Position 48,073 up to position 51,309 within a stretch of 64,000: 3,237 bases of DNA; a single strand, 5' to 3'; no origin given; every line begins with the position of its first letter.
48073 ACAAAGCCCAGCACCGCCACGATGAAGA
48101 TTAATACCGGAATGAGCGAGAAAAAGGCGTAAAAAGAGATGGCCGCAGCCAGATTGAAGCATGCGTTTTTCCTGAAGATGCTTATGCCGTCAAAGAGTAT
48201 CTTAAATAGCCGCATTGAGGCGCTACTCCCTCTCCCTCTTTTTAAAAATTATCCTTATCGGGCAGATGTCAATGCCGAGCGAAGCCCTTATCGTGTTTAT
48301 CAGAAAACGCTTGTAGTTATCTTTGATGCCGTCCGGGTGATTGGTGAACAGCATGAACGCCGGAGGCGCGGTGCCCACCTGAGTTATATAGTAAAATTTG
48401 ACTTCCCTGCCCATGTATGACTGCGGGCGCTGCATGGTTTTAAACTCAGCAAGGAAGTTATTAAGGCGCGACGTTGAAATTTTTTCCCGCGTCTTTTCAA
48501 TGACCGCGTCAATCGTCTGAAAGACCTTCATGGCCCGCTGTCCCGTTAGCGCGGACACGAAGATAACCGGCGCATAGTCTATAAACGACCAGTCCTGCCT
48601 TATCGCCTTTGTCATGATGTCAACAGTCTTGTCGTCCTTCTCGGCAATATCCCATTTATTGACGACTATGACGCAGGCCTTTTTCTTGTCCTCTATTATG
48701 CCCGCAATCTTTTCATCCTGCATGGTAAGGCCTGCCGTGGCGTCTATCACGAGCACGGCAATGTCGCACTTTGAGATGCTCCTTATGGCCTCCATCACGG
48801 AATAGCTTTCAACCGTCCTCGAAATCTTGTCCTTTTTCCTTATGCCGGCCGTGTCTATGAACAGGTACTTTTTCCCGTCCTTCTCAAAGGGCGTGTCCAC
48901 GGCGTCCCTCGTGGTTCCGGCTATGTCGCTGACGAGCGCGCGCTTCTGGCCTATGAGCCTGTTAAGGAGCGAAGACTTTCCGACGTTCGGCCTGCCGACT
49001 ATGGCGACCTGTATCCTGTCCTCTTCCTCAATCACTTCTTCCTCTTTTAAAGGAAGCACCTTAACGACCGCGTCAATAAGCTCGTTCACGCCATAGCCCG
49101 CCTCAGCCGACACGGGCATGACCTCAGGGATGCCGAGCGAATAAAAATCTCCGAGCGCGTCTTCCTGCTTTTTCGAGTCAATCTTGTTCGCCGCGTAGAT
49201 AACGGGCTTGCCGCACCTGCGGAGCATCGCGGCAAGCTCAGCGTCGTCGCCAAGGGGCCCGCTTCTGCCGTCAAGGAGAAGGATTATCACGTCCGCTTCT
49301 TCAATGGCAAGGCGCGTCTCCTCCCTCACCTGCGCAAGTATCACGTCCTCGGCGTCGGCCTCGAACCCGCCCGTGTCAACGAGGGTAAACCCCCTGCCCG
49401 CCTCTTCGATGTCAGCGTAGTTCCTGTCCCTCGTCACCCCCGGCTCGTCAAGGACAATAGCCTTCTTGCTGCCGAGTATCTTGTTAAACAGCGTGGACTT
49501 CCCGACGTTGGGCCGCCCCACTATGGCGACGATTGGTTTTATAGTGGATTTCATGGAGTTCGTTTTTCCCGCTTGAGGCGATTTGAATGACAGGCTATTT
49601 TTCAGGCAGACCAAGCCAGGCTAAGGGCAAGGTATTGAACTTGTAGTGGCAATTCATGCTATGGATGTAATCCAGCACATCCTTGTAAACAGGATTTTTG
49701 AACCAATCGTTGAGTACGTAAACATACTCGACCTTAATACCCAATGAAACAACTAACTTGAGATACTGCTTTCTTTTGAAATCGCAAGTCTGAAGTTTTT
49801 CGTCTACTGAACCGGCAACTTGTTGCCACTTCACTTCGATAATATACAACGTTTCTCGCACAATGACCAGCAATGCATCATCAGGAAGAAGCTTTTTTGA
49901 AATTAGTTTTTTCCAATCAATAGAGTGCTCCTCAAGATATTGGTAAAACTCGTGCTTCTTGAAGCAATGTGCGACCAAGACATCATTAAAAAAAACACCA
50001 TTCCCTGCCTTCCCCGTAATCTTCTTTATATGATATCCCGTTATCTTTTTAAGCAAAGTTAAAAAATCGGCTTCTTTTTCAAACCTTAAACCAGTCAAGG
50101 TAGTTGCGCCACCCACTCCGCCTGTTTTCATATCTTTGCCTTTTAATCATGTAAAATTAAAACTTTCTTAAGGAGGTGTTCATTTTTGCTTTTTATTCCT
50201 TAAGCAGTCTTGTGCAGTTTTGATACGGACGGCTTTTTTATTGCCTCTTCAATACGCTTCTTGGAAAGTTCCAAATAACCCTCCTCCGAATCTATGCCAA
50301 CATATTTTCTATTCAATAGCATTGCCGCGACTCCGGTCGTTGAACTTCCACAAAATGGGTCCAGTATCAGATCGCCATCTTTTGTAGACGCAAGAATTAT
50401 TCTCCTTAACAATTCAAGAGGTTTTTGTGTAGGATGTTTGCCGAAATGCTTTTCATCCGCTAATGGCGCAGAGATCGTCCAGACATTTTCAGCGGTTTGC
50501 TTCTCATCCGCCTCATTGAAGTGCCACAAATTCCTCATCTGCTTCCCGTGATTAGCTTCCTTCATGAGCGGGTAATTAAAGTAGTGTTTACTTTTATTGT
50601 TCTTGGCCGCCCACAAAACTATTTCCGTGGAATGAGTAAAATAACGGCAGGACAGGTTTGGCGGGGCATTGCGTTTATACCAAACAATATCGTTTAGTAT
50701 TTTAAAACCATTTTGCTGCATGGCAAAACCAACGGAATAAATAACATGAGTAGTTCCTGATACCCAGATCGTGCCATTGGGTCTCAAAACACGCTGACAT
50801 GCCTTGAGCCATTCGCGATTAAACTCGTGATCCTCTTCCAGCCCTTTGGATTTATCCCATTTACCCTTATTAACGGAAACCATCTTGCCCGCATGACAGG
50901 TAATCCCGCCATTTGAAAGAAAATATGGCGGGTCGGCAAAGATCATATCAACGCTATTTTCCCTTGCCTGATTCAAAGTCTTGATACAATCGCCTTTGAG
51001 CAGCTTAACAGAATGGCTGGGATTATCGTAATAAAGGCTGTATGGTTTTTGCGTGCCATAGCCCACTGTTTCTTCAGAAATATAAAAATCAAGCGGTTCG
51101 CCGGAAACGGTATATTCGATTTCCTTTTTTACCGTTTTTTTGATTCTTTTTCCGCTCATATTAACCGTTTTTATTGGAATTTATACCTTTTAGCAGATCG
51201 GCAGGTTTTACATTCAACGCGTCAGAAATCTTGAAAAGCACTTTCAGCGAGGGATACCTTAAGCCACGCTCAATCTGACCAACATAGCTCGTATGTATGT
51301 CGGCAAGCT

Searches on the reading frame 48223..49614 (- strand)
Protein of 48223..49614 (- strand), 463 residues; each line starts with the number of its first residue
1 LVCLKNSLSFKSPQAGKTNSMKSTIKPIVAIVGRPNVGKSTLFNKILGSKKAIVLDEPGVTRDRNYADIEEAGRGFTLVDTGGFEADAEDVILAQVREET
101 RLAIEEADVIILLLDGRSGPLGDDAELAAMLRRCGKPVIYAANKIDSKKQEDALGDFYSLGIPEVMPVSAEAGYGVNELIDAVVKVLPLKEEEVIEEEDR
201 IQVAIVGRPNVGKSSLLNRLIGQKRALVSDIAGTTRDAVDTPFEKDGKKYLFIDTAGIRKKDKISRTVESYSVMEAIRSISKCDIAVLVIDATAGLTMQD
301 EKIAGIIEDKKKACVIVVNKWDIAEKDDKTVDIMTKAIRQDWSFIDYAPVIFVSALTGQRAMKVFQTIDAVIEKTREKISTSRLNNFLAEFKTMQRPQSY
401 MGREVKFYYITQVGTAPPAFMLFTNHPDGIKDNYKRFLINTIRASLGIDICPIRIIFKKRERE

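Call 49: search_protein_families(library=pfam, proteins=[window:48223-49614:-], max_evalue=0.00001)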
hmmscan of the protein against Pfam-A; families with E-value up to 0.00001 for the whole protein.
window:48223-49614:- (463 aa): 9 families
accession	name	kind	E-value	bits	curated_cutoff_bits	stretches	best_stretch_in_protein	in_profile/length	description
PF01926.29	MMR_HSR1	-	2.4e-59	198.8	21.9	2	202-320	1-113/113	50S ribosome-binding GTPase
PF02421.24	FeoB_N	-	1.1e-29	103.5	27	2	29-182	3-155/156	Ferrous iron transport protein B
PF00009.33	GTP_EFTU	-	2.2e-28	99.6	26.5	2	201-373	4-187/188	Elongation factor Tu GTP binding domain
PF14714.11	KH_dom-like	-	2.3e-27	95.5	27.3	1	378-458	1-81/81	KH-domain-like of EngA bacterial GTPase enzymes, C-terminal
PF00350.29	Dynamin_N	-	1.3e-12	48.5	27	0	203-236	1-33/168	Dynamin family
PF03193.22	RsgA_GTPase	-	2.8e-11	44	30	0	200-260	106-170/174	RsgA GTPase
PF04548.22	AIG1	-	3.4e-10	40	27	0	203-308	3-108/212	AIG1 family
PF02492.25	cobW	-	2e-08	34.5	20.7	0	248-339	84-170/180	CobW/HypB/UreG, nucleotide-binding domain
PF08477.19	Roc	-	5e-07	30.4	27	0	203-322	2-119/119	Ras of Complex, Roc, domain of DAPkinase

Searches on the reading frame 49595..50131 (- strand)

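Call 49: search_protein_families(library=pfam, proteins=[window:49595-50131:-], max_evalue=0.00001)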
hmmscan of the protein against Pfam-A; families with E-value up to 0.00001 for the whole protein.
window:49595-50131:- (178 aa): 1 family
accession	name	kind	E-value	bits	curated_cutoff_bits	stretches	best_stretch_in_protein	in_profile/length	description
PF20472.4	PDDEXK_11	-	1.7e-06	28.3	23.7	1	53-113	13-81/145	PD-(D/E)XK nuclease superfamily domain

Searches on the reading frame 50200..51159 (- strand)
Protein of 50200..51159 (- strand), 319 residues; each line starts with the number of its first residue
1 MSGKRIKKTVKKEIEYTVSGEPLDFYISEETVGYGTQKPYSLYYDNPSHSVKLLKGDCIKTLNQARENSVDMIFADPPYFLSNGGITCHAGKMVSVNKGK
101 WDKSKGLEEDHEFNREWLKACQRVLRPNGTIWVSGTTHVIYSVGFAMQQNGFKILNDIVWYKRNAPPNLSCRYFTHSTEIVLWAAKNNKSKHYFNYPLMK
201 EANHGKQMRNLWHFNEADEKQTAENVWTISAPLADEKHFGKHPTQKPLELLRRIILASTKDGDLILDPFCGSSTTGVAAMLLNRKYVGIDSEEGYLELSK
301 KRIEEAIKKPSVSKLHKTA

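Call 49: search_protein_families(library=pfam, proteins=[window:50200-51159:-], max_evalue=0.00001)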
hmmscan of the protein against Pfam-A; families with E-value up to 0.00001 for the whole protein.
window:50200-51159:- (319 aa): 2 families
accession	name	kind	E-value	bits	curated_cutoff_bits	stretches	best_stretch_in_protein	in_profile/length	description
PF01555.25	N6_N4_Mtase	-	1.1e-63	215.5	26.7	1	70-301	1-221/221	DNA methylase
PF01170.24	UPF0020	-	3.5e-06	27.3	22.3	0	256-305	23-71/197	RMKL-like, methyltransferase domain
